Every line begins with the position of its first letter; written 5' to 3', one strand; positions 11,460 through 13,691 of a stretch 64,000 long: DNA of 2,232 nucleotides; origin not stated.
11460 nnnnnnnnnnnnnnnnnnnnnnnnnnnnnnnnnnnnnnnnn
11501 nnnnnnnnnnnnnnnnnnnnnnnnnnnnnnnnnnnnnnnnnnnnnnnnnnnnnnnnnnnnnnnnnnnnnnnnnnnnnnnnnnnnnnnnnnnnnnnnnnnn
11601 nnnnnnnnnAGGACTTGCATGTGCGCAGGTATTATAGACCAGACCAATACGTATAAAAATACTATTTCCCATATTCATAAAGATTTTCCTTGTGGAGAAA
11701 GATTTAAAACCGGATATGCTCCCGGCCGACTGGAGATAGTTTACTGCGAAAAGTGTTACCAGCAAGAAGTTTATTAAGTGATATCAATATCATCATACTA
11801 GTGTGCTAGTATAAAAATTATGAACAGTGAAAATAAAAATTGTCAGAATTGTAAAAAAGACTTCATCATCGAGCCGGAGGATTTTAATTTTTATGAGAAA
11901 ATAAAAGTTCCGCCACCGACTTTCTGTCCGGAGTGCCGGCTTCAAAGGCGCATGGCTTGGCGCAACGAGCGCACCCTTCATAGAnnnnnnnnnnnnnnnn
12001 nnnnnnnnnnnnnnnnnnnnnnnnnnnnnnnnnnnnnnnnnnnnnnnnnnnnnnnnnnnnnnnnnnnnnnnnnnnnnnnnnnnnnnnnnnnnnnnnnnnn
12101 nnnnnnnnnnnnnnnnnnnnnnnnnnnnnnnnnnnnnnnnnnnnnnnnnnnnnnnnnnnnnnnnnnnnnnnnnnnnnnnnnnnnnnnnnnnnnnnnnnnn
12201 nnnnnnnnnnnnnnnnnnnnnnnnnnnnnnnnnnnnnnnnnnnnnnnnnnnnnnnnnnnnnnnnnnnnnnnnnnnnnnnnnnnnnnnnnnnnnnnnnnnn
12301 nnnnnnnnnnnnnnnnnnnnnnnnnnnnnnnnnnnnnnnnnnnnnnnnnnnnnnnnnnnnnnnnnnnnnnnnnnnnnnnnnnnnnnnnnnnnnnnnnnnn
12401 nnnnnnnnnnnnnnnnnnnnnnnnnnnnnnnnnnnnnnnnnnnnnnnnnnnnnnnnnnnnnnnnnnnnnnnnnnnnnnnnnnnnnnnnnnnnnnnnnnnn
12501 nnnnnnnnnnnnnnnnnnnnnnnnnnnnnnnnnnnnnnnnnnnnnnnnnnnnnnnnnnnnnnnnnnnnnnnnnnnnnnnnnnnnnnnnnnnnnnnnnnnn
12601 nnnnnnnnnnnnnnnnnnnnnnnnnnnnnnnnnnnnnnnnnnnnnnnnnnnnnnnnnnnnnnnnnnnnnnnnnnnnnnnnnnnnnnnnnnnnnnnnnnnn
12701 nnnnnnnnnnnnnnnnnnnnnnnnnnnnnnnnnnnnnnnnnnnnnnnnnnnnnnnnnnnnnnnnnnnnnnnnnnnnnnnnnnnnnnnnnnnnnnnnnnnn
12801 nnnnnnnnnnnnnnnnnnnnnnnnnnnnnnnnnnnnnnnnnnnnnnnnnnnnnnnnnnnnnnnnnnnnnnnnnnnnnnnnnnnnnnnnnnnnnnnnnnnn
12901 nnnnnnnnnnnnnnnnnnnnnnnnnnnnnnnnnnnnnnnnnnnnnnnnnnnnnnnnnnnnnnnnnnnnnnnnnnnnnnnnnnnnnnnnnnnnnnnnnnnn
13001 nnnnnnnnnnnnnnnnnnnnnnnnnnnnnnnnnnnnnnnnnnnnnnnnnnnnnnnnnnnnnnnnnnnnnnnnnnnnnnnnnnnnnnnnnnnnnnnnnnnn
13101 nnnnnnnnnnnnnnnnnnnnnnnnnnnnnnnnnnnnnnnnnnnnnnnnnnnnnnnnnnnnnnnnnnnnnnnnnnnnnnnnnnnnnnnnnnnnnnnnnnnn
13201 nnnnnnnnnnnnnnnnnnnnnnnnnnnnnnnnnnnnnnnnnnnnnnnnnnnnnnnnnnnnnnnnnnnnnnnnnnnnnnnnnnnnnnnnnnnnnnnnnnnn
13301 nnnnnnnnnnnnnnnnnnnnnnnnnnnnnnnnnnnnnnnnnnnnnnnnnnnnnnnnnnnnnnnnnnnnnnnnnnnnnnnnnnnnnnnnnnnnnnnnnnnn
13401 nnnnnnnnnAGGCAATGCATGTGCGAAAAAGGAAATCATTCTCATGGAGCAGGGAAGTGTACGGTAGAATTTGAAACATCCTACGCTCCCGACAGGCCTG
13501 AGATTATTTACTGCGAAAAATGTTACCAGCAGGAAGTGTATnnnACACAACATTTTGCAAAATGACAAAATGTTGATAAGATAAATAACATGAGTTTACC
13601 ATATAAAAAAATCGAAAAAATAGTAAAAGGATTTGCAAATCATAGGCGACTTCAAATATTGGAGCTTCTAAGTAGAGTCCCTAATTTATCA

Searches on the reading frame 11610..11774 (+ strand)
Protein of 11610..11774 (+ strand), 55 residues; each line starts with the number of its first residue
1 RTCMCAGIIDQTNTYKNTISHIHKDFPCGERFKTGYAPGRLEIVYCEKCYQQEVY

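Call 12: search_protein_families(library=pfam, proteins=[window:11610-11774:+], max_evalue=10)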
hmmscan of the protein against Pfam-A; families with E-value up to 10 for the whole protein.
seq(55 aa): 1 family
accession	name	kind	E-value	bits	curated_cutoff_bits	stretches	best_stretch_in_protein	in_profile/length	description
PF23477.1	zf_Tbcl_2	-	0.013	15.6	27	1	28-53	11-36/37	Probable treble clef zinc finger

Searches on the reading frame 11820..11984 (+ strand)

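Call 42: search_protein_families(library=pfam, proteins=[window:11820-11984:+], max_evalue=10)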
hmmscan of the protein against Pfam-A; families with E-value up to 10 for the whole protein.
seq(55 aa): 5 families
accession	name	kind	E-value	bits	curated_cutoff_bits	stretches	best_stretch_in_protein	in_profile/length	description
PF13451.12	zf_Tbcl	-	0.00031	21.1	24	1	7-44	6-44/48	Probable treble clef domain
PF14205.11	Cys_rich_KTR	-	0.052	13.8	25.5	2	8-24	30-46/54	Cysteine-rich KTR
PF12773.13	DZR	-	0.11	13.1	27.3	1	2-48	9-39/45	Double zinc ribbon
PF10013.15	DUF2256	-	0.34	11.5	25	1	5-15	7-17/40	Uncharacterized protein conserved in bacteria (DUF2256)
PF09723.15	Zn_ribbon_8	-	0.43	11.1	34.4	1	8-40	8-33/41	Zinc ribbon domain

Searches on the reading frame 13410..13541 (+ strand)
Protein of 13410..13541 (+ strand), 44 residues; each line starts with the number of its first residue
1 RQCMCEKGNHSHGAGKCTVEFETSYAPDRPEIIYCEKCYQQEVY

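Call 12: search_protein_families(library=pfam, proteins=[window:13410-13541:+], max_evalue=10)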
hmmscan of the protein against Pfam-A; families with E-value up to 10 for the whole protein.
seq(44 aa): 1 family
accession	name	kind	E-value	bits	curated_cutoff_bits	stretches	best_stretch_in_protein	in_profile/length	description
PF23477.1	zf_Tbcl_2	-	0.0078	16.3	27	1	16-42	10-36/37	Probable treble clef zinc finger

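Call 24: search_protein_families(library=pfam, alignment_id=A1, max_evalue=1)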
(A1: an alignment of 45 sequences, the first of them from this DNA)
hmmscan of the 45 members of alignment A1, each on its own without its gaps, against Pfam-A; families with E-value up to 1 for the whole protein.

A. member 1, seq(40 aa): 1 family
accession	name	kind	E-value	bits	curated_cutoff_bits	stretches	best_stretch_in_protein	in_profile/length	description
PF23477.1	zf_Tbcl_2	-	0.0083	16.2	27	1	12-38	10-36/37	Probable treble clef zinc finger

B. families by the number of members that match (of 45 scanned): 14 families
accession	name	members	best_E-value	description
PF23477.1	zf_Tbcl_2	42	5.9e-07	Probable treble clef zinc finger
PF00412.28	LIM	18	1.7e-05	LIM domain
PF13453.11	Zn_ribbon_TFIIB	4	0.02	Transcription factor zinc-finger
PF21200.3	Glyco_hydro_39_C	2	0.042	Alpha-L-iduronidase C-terminal domain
PF24734.1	DUF7685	1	0.0014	Domain of unknown function (DUF7685)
PF13831.12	PHD_2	1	0.006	PHD-finger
PF21344.3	Zn_ribbon_LysW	1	0.027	Alpha-aminoadipate carrier protein LysW-like, globular domain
PF01485.27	IBR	1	0.033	IBR domain, a half RING-finger domain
PF09723.15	Zn_ribbon_8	1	0.047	Zinc ribbon domain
PF23004.2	PHDvar_NSD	1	0.066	Histone-lysine N-methyltransferase NSD-like, variant PHD zinc finger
PF02591.20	Zn_ribbon_9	1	0.15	C4-type zinc ribbon domain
PF24358.1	ABCC10_N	1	0.15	ABCC10 N-terminal domain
PF16919.11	PknG_rubred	1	0.15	Protein kinase G rubredoxin domain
PF11792.14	Baculo_LEF5_C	1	0.18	Baculoviridae late expression factor 5 C-terminal domain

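Call 25: search_protein_families(library=ncbifam, alignment_id=A1, max_evalue=1)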
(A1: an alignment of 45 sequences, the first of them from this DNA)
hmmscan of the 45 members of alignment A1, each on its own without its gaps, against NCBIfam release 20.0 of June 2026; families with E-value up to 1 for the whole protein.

A. member 1, seq(40 aa): 1 family
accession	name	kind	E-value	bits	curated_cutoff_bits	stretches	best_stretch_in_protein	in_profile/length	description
TIGR04272.1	cxxc_cxxc_Mbark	domain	0.023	14.4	36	1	13-37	11-35/37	CxxC-x17-CxxC domain-containing protein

B. families by the number of members that match (of 45 scanned): 4 families
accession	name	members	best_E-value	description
TIGR04272.1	cxxc_cxxc_Mbark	34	5.2e-06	CxxC-x17-CxxC domain-containing protein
TIGR02605.1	CxxC_CxxC_SSSS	1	0.059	FmdB family zinc ribbon protein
TIGR03597.1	GTPase_YqeH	1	0.11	ribosome biogenesis GTPase YqeH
NF047363.1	Zn_ribbon_CdsZ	1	0.13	zinc ribbon domain regulatory protein CdsZ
